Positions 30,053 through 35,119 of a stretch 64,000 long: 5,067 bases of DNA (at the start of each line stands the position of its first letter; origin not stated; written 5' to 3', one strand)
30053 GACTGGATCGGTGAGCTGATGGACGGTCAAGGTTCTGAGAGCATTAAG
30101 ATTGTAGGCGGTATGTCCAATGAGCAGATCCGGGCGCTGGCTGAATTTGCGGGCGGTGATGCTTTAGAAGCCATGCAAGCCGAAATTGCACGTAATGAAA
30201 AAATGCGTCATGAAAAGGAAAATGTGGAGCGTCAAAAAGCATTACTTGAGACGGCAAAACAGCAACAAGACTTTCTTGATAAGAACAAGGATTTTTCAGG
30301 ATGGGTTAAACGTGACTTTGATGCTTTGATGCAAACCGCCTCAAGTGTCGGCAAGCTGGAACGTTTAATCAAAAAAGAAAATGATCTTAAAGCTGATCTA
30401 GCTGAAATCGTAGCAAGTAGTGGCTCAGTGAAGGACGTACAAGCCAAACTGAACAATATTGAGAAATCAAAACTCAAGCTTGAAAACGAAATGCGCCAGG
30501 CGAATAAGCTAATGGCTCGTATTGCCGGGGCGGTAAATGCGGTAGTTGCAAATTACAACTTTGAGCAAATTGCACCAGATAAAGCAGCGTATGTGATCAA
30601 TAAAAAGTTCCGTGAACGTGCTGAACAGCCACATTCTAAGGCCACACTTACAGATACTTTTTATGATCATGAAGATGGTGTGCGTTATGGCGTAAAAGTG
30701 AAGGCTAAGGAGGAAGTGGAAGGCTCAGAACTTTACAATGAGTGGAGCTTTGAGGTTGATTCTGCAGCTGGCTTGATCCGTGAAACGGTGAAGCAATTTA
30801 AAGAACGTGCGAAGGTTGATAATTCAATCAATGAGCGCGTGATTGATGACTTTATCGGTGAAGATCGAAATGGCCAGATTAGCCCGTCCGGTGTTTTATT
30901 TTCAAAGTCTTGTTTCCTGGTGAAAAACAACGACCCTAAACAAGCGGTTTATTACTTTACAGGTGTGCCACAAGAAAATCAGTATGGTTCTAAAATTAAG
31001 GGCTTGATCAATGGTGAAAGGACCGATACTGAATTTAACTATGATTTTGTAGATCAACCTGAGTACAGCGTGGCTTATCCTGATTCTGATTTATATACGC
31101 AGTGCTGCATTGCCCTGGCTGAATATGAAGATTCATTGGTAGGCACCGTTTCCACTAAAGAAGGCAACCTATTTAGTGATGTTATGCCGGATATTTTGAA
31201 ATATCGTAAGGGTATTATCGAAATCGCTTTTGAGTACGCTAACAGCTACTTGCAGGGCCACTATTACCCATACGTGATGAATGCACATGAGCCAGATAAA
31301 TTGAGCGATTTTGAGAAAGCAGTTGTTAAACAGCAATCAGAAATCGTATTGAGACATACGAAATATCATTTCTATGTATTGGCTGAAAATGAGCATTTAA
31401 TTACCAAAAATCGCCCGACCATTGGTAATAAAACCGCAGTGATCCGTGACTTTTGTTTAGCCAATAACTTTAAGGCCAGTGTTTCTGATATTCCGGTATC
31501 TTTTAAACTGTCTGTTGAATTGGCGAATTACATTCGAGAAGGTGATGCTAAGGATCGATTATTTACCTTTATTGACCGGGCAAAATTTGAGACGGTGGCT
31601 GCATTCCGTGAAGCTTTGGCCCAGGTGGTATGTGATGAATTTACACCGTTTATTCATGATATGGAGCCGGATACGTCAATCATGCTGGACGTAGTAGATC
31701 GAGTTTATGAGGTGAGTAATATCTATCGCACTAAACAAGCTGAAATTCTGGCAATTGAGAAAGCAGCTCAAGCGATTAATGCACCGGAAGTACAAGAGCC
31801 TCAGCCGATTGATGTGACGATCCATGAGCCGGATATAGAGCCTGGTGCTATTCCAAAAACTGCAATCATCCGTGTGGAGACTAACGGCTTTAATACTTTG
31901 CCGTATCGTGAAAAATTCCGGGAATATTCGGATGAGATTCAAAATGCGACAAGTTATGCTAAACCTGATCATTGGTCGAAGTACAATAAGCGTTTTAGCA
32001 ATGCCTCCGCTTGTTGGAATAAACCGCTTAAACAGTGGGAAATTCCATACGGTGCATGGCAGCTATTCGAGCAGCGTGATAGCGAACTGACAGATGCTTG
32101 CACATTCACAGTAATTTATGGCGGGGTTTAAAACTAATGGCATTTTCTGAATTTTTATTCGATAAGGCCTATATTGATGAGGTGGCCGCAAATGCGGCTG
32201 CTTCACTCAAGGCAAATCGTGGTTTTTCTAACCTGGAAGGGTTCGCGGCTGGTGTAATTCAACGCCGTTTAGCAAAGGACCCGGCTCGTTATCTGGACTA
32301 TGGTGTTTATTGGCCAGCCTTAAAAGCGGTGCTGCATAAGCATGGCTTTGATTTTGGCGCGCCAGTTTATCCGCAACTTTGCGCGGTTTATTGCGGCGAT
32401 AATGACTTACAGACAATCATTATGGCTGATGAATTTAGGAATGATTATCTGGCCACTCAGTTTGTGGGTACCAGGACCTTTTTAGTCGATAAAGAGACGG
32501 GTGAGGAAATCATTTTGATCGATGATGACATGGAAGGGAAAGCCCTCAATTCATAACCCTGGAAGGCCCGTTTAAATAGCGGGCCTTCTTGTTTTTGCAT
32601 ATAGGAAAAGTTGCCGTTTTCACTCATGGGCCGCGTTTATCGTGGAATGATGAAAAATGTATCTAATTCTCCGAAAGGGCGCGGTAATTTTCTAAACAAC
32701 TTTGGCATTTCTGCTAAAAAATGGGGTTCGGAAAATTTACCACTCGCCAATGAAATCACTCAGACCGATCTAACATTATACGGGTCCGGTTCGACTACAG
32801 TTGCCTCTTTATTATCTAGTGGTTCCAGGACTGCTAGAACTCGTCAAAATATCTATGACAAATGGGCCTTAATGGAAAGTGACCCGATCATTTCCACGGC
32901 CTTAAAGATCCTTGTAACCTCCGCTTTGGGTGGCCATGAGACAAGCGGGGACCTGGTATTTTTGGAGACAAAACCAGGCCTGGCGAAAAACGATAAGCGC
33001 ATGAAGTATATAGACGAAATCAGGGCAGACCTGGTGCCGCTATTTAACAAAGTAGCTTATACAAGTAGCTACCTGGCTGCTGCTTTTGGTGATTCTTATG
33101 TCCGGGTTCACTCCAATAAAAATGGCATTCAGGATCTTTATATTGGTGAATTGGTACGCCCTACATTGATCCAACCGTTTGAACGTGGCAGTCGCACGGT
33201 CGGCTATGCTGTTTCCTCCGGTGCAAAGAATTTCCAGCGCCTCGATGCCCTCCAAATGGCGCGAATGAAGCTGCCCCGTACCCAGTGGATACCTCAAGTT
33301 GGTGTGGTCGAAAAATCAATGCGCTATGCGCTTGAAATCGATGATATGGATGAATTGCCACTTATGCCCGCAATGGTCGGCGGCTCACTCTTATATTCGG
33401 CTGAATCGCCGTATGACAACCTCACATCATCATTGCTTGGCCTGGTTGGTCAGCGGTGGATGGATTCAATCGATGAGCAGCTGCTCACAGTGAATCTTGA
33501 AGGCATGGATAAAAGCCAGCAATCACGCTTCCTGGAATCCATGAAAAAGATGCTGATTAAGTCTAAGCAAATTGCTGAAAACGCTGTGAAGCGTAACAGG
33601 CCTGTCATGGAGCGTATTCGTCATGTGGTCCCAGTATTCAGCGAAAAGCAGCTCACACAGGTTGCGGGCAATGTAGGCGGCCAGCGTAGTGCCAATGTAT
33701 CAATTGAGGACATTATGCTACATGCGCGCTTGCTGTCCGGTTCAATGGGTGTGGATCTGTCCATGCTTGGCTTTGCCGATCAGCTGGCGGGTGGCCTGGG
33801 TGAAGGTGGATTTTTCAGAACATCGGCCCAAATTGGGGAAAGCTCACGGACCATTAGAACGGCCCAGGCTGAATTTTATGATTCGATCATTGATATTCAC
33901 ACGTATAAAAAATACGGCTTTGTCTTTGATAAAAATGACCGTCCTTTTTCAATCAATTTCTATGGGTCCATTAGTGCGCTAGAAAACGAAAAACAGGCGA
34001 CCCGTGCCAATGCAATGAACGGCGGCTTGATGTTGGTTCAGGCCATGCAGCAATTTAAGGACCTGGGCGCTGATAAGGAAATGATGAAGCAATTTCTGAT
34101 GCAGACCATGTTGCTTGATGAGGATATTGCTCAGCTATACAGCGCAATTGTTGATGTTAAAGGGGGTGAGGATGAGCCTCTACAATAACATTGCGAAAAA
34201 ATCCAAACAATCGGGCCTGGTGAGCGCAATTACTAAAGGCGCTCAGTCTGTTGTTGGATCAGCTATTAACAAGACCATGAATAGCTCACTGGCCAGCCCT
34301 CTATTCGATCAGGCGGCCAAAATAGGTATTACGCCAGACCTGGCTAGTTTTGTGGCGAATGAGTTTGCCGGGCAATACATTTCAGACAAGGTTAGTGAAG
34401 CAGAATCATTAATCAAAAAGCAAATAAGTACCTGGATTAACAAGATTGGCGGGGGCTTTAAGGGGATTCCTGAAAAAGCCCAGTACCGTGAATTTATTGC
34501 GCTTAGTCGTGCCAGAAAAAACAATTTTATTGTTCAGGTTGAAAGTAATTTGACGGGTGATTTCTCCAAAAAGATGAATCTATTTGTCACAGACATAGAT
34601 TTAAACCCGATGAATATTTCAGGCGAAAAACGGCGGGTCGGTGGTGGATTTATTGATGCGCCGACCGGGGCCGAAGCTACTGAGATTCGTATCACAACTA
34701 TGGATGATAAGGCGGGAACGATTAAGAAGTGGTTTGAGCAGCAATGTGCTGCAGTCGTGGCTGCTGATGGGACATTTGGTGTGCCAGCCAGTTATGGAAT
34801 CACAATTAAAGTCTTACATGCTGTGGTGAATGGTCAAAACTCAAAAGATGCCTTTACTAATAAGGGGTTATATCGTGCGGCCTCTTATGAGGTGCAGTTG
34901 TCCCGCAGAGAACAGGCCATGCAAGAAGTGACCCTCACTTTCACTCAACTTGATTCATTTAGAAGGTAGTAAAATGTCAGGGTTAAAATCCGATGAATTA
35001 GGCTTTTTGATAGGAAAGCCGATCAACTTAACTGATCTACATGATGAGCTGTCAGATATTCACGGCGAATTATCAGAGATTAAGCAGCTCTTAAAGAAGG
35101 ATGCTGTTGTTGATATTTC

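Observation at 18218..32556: A 14-kb block of giant and paralogous proteins between baseplate spike and portal: an expanded, divergent P1 Dar-like (capsid-delivered anti-restriction) island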

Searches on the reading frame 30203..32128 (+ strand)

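Call 67: search_protein_families(library=pfam, proteins=[window:30203-32128:+], max_evalue=1)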
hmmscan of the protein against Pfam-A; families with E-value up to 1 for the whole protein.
window:30203-32128:+ (642 aa): 1 family
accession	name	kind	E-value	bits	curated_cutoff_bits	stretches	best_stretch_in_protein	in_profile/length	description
PF23246.1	CC_CDK5RAP2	-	0.0061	17.2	27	1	32-107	39-118/125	CDK5 regulatory subunit-associated protein 2-like, coiled coil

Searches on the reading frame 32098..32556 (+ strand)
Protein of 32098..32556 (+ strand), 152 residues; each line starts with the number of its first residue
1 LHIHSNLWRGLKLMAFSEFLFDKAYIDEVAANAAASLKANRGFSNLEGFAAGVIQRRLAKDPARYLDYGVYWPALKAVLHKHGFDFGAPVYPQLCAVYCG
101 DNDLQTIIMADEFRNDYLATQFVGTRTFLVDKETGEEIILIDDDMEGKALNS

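Call 4: search_protein_families(library=pfam, proteins=[window:32098-32556:+], max_evalue=0.01)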
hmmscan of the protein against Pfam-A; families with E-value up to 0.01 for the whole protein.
window:32098-32556:+ (152 aa): 0 families

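Call 26: search_protein_families(library=phrogs, proteins=[window:32098-32556:+], max_evalue=0.01)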
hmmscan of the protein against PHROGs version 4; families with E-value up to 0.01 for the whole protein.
window:32098-32556:+ (152 aa): 1 family
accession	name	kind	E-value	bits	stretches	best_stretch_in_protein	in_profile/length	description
phrog_1629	-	moron, auxiliary metabolic gene and host takeover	1.6e-34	119.9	1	14-151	1-137/138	Ulx-like anti-restriction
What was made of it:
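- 32137..32556 (+): Ulx homologue, immediately downstream of the darB-like gene as in P1. PHROG 'Ulx-like anti-restriction' E 1.6e-34, full length (call 26).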

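Call 88: search_protein_families(library=padloc, proteins=[window:32137-32556:+], max_evalue=0.001)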
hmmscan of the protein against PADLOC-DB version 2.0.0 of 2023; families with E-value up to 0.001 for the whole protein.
window:32137-32556:+ (139 aa): 0 families

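Call 89: search_protein_families(library=ncbifam, proteins=[window:32137-32556:+], max_evalue=0.001)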
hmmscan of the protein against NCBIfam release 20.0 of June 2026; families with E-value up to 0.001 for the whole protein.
window:32137-32556:+ (139 aa): 0 families

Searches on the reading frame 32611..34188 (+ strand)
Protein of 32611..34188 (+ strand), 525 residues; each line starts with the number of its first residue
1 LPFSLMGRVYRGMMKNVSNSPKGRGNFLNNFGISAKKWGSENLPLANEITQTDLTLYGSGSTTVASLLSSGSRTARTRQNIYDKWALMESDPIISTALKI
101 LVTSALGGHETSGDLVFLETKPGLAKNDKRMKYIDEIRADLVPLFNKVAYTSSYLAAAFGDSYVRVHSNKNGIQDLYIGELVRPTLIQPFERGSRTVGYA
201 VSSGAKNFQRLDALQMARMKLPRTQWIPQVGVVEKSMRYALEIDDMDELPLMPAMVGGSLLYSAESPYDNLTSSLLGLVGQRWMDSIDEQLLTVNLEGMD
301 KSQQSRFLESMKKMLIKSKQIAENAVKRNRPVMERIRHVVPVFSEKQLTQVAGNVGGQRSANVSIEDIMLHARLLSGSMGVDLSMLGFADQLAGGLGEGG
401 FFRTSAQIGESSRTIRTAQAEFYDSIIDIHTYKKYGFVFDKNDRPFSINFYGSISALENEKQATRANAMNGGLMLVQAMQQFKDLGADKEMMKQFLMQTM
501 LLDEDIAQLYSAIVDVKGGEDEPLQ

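Call 9: search_protein_families(library=phrogs, proteins=[window:32611-34188:+], max_evalue=0.001)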
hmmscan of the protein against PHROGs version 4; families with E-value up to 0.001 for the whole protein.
window:32611-34188:+ (525 aa): 1 family
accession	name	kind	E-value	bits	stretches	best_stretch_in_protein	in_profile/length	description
phrog_1497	-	head and packaging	2.2e-166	555.9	1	27-521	11-519/549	portal protein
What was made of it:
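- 32611..34188 (+): Context: portal protein, homologue of P1 Prt. PHROG portal E 2e-166 (call 9).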

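Call 38: search_protein_families(library=pfam, proteins=[window:32611-34188:+], max_evalue=1)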
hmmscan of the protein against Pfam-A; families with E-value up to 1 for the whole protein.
window:32611-34188:+ (525 aa): 1 family
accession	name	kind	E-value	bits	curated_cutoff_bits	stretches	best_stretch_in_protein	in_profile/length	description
PF23961.1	Phage_tail_terminator_9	-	0.049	13.8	27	0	49-95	62-111/153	Phage neck terminator protein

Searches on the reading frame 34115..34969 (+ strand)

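Call 9: search_protein_families(library=phrogs, proteins=[window:34115-34969:+], max_evalue=0.001)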
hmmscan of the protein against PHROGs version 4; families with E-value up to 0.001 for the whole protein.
window:34115-34969:+ (284 aa): 3 families
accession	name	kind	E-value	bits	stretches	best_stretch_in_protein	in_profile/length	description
phrog_24337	-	unknown function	2.8e-98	330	1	20-283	1-288/292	-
phrog_1842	-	tail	9e-19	69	1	100-282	8-187/204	tail tube protein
phrog_7274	-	unknown function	3.5e-09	37.7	1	113-282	47-223/227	-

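Call 38: search_protein_families(library=pfam, proteins=[window:34115-34969:+], max_evalue=1)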
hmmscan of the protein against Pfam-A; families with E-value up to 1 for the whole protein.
window:34115-34969:+ (284 aa): 0 families
